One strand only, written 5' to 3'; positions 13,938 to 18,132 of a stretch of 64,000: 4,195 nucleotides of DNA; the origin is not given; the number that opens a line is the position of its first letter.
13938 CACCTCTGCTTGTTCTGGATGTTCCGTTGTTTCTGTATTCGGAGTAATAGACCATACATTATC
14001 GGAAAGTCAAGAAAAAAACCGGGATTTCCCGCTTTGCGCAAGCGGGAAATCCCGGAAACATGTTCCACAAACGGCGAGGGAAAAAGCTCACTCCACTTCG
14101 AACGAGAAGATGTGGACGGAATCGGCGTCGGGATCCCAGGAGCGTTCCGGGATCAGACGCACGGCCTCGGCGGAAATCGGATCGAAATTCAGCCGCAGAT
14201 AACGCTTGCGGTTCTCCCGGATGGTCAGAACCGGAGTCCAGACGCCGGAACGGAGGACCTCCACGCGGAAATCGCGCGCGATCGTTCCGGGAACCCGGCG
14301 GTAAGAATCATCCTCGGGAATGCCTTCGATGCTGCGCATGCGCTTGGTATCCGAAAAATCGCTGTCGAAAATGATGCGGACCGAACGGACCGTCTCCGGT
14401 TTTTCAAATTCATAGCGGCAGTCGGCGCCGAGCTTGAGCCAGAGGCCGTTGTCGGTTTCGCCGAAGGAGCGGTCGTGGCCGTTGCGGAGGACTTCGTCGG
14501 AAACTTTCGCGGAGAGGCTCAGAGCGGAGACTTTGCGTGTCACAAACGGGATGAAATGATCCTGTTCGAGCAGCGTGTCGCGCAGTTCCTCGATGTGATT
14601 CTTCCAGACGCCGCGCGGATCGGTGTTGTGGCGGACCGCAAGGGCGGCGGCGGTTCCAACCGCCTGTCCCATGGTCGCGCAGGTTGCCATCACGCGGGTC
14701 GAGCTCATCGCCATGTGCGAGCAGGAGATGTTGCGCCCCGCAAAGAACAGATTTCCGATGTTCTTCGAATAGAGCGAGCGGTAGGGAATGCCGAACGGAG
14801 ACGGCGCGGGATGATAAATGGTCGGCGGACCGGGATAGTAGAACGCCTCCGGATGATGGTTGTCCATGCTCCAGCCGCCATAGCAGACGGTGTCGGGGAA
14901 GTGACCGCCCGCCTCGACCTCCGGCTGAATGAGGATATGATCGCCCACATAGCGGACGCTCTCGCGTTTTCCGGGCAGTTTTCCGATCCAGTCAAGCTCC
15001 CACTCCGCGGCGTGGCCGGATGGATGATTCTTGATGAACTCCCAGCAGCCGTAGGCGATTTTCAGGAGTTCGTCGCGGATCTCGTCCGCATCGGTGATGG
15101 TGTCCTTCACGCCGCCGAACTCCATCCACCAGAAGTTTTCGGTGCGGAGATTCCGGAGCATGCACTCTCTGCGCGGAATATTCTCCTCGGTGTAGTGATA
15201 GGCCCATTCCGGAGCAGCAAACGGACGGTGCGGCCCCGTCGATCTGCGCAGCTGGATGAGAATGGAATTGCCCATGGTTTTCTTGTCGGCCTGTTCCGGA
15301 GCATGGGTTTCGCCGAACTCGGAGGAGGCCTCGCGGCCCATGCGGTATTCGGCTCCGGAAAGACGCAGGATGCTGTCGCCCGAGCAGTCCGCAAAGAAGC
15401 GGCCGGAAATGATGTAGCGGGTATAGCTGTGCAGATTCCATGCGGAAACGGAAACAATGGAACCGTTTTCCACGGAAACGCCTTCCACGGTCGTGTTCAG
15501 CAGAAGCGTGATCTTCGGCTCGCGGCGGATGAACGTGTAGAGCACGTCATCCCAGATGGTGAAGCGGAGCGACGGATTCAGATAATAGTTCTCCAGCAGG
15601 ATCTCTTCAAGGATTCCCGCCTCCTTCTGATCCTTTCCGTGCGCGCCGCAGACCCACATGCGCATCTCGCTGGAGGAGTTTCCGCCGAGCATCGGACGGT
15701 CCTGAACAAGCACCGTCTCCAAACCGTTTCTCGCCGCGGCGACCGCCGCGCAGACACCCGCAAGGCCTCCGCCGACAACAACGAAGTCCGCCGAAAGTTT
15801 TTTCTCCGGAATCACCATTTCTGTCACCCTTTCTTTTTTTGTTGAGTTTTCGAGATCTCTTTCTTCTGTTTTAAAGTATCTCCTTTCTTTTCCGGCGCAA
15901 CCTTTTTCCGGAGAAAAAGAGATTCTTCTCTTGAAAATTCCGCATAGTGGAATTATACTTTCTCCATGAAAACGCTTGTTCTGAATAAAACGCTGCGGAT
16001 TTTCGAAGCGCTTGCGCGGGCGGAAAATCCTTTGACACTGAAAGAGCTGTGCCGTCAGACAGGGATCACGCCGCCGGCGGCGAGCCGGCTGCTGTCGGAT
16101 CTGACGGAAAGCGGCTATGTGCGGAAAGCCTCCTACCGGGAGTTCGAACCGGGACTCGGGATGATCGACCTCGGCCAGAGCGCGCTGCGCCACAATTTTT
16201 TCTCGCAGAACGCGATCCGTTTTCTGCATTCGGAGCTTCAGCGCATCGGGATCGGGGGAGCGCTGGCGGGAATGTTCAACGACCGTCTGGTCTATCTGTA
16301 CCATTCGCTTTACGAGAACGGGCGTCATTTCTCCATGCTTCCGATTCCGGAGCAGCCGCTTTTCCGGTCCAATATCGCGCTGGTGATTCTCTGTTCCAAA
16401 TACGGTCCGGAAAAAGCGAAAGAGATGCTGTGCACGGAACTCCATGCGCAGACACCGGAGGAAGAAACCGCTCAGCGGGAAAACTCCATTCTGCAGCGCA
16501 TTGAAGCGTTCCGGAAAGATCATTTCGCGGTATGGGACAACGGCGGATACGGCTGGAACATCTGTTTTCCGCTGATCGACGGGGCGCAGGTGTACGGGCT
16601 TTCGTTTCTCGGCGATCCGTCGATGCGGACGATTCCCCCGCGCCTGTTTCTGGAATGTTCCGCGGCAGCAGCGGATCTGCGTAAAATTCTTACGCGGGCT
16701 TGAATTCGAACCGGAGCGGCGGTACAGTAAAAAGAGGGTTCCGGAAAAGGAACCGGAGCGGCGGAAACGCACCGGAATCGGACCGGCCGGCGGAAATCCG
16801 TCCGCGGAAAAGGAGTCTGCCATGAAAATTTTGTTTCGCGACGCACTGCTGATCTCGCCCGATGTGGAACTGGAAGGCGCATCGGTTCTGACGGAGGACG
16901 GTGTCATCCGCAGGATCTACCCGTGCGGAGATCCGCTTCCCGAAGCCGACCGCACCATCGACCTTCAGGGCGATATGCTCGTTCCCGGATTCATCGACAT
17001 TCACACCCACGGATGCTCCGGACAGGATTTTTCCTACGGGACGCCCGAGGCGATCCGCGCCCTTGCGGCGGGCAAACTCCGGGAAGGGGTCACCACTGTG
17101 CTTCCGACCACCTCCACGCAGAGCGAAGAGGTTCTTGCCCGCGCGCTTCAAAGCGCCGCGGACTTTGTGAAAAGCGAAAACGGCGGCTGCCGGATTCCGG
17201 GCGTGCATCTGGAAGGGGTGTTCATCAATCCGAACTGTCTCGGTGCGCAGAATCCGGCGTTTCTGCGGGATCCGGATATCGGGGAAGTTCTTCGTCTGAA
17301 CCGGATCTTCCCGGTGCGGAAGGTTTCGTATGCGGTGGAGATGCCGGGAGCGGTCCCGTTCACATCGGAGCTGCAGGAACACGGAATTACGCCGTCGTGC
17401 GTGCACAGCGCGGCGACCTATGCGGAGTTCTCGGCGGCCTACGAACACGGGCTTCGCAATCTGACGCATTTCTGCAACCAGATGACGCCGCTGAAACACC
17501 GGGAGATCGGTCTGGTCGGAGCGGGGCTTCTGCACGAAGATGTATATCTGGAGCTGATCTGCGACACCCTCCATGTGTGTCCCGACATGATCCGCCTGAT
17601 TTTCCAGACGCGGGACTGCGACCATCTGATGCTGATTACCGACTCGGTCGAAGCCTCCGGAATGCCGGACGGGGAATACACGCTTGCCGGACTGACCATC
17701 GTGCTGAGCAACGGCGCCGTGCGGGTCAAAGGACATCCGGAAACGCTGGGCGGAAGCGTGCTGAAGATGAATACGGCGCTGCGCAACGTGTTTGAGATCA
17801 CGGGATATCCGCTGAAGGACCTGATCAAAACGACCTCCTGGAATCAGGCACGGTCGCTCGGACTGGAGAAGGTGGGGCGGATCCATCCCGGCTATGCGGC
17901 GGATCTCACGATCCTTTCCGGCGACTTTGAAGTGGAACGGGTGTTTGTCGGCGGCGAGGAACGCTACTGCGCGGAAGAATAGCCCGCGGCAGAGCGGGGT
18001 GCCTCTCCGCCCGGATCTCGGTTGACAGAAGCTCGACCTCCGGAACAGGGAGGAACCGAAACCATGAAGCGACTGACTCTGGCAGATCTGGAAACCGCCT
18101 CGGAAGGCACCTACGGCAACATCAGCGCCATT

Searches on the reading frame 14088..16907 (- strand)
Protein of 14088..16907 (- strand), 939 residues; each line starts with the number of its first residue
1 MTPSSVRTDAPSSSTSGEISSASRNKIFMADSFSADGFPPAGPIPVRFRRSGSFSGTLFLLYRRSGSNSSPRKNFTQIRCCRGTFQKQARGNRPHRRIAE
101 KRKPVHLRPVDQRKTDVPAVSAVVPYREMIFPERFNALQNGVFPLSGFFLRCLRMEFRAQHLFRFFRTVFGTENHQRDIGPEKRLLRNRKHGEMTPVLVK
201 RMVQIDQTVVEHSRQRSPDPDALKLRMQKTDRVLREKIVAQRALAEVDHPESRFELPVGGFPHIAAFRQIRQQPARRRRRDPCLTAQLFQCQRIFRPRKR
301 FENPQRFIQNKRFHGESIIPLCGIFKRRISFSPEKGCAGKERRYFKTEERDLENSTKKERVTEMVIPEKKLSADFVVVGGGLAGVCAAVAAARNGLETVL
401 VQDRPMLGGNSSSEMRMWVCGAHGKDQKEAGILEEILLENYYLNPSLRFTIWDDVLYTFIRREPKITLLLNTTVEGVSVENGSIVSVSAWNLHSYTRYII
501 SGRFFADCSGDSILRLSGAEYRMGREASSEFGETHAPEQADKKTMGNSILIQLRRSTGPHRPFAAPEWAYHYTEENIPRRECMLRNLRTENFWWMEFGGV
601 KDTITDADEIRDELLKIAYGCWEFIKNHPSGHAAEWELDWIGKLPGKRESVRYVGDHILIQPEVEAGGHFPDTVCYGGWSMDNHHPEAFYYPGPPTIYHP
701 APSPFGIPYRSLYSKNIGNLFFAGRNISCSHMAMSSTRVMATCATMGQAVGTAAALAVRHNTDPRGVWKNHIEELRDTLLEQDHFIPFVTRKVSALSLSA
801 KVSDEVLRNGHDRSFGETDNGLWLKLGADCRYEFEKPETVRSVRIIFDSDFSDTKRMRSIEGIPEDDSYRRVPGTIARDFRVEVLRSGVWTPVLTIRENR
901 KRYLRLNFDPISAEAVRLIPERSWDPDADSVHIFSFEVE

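Call 65: search_protein_families(library=pfam, proteins=[window:14088-16907:-], max_evalue=0.000001)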
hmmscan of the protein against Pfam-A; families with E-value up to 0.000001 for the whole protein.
window:14088-16907:- (939 aa): 2 families
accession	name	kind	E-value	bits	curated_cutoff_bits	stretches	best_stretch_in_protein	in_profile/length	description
PF12831.13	FAD_oxidored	-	9.4e-85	285.8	27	1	374-779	1-416/416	FAD dependent oxidoreductase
PF00890.30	FAD_binding_2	-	2.9e-07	30.5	20.4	0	374-411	1-38/414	FAD binding domain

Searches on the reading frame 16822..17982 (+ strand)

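Call 65: search_protein_families(library=pfam, proteins=[window:16822-17982:+], max_evalue=0.000001)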
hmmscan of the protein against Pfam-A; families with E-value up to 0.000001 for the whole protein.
window:16822-17982:+ (386 aa): 2 families
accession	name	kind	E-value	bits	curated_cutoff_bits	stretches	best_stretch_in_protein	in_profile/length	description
PF01979.26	Amidohydro_1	-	1.9e-18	67.3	25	1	276-379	252-343/345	Amidohydrolase family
PF07969.17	Amidohydro_3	-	6.3e-14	52.7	29.7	0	44-70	1-31/472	Amidohydrolase family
